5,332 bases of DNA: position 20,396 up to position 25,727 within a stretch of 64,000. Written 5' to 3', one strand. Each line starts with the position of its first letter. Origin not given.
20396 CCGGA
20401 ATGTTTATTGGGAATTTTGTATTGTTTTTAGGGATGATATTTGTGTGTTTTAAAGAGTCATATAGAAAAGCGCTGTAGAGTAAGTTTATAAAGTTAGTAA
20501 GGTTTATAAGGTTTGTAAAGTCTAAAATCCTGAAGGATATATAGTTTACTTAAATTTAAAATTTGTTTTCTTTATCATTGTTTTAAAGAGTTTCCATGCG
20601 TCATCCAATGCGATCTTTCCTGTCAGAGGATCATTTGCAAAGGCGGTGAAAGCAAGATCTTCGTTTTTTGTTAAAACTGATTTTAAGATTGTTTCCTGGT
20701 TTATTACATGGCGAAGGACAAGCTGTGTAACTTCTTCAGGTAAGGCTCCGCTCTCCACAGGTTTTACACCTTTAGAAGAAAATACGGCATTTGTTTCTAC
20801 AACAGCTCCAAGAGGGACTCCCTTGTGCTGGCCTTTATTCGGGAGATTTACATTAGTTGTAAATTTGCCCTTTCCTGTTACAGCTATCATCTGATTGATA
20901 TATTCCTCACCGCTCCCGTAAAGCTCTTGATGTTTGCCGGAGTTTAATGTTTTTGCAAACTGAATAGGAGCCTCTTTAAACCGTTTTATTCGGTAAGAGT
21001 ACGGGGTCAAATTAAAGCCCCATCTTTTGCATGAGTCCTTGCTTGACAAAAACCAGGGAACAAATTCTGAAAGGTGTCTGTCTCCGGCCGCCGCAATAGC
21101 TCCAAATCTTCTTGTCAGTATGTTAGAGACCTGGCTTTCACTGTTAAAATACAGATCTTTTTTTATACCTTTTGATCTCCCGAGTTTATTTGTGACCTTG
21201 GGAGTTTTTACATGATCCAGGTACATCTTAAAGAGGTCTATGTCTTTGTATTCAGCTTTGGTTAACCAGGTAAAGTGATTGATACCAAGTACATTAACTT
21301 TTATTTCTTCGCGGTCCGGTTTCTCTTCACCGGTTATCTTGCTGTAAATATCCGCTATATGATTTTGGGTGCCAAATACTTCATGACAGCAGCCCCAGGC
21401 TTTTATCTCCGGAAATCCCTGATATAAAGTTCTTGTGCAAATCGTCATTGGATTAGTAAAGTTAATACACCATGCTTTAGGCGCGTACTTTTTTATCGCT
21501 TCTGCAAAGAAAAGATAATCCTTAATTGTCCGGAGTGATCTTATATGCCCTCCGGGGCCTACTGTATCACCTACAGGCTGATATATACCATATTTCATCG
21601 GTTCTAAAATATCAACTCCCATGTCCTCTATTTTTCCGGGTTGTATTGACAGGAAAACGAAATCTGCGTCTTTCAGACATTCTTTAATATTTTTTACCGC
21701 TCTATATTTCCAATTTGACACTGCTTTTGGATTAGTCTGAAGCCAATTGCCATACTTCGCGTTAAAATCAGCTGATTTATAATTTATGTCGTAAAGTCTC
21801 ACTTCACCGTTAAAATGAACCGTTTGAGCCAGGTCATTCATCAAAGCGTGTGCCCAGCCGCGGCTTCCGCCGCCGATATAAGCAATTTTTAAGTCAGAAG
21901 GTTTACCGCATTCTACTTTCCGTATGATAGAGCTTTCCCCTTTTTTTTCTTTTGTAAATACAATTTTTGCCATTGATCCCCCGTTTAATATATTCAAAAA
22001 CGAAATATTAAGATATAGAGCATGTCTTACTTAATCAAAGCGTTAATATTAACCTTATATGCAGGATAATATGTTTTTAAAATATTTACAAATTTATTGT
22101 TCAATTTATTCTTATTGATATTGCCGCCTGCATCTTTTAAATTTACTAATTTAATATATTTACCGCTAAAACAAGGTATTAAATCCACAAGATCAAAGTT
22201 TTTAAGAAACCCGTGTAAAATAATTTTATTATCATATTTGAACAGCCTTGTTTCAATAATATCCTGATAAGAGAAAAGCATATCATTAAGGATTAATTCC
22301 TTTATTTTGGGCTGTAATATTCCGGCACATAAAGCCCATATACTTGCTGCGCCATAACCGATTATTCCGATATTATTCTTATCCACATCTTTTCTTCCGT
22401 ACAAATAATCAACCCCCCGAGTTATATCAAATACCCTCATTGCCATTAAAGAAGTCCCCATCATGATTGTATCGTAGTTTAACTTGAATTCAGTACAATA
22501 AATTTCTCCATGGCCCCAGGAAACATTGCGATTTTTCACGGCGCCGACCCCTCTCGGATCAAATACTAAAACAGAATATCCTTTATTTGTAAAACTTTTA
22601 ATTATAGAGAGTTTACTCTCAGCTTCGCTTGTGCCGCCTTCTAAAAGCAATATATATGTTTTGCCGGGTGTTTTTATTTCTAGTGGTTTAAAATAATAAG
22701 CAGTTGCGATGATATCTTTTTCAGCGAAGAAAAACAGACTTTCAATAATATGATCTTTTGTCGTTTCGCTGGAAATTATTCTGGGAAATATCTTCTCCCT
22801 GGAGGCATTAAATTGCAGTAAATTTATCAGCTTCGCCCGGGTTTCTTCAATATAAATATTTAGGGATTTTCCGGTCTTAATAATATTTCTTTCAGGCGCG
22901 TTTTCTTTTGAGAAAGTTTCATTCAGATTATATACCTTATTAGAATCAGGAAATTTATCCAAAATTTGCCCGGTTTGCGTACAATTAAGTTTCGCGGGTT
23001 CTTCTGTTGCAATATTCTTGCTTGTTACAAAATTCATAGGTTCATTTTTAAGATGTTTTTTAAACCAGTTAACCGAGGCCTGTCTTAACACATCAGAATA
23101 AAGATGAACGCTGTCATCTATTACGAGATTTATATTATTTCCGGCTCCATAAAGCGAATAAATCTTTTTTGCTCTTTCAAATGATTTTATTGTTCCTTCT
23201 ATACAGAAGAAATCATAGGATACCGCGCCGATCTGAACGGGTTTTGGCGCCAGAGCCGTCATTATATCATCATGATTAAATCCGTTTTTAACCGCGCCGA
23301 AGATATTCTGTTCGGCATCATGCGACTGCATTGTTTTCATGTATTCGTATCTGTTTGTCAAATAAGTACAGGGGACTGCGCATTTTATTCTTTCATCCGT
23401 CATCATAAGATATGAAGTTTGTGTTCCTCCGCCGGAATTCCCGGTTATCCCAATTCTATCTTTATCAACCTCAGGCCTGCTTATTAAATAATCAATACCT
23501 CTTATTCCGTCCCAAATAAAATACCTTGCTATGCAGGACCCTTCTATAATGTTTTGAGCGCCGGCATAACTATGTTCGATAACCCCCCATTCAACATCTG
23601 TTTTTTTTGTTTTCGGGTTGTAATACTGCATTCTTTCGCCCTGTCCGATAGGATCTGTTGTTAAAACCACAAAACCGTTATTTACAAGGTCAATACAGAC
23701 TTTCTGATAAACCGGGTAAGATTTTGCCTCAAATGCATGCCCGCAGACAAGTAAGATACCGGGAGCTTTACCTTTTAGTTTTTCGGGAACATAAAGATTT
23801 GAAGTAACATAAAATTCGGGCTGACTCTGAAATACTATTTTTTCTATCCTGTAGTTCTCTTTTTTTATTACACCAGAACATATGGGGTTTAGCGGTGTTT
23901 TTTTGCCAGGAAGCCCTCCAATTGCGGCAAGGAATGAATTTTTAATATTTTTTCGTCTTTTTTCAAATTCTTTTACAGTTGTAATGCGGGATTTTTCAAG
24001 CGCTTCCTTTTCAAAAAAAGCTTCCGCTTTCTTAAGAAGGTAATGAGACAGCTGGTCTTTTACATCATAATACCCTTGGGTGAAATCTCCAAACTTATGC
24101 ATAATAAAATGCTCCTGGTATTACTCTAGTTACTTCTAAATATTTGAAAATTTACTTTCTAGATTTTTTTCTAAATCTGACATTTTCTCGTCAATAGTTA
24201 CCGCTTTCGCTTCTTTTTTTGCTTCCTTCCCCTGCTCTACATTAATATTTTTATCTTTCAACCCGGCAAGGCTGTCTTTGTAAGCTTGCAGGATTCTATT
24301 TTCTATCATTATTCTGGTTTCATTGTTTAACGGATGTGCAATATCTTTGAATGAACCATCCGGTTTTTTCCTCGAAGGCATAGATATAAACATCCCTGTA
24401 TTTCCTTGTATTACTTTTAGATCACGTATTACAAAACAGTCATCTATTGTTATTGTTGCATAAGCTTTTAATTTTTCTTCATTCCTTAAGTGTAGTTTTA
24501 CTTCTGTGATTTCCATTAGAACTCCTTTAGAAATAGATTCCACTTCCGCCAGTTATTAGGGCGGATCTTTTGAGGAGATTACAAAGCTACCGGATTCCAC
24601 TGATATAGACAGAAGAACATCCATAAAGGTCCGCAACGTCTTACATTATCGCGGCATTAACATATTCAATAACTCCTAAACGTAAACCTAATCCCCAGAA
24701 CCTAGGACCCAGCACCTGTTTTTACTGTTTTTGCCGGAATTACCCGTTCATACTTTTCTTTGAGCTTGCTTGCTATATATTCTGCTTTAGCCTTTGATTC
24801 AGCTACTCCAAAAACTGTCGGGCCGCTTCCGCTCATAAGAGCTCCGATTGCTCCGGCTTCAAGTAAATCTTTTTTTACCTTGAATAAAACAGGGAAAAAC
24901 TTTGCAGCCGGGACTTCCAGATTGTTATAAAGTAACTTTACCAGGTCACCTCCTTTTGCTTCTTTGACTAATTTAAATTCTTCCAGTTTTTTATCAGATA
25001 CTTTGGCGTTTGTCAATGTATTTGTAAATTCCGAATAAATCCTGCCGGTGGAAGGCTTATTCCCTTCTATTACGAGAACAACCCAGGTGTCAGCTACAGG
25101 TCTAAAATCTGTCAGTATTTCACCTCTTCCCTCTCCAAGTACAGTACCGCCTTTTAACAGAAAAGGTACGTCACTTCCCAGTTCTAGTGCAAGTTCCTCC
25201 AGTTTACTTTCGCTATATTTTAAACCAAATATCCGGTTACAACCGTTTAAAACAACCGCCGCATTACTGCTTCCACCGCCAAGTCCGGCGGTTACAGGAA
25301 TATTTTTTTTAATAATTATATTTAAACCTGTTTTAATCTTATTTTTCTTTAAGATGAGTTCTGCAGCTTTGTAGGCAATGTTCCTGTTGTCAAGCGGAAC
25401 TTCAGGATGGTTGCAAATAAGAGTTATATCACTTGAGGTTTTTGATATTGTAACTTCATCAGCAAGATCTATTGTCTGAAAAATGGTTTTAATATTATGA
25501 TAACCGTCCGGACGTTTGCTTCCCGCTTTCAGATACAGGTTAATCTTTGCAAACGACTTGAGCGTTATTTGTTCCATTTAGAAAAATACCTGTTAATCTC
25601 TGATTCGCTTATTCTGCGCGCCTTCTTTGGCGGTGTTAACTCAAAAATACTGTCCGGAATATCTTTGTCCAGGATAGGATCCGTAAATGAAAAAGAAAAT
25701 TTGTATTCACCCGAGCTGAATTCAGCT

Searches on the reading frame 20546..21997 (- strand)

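Call 80: search_protein_families(library=ncbifam, proteins=[window:20546-21997:-], max_evalue=1e-10)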
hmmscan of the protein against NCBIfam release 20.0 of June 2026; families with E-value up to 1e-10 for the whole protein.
window:20546-21997:- (483 aa): 2 families
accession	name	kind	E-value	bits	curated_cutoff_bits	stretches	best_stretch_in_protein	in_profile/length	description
NF011657.0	PRK15076.1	subfamily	1.3e-69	234.9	486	1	36-477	3-421/432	alpha-galactosidase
NF041089.1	alpha_gluc_AglA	equivalog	2.3e-23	82.8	650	1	36-265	1-224/464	alpha-glucosidase AglA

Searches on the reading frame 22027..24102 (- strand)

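Call 11: search_protein_families(library=pfam, proteins=[window:22027-24102:-], max_evalue=0.00001)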
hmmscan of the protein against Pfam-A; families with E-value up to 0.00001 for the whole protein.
window:22027-24102:- (691 aa): 3 families
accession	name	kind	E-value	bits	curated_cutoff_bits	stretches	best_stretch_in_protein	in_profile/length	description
PF12715.13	Abhydrolase_7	-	9.7e-14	51.8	21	1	38-324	40-335/388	Abhydrolase family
PF05448.18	AXE1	-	4.5e-09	36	21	1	86-268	56-230/321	Acetyl xylan esterase (AXE1)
PF00326.27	Peptidase_S9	-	1e-08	35.4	22.6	1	198-259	47-109/213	Prolyl oligopeptidase family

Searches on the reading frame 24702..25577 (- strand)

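Call 11: search_protein_families(library=pfam, proteins=[window:24702-25577:-], max_evalue=0.00001)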
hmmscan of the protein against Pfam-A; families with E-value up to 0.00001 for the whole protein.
window:24702-25577:- (291 aa): 2 families
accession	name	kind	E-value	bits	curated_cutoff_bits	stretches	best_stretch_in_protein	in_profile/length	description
PF00288.32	GHMP_kinases_N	-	1.9e-16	60.5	22.3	1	66-144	1-87/87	GHMP kinases N terminal domain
PF08544.19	GHMP_kinases_C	-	2.6e-12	47.4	21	1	214-277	15-84/85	GHMP kinases C terminal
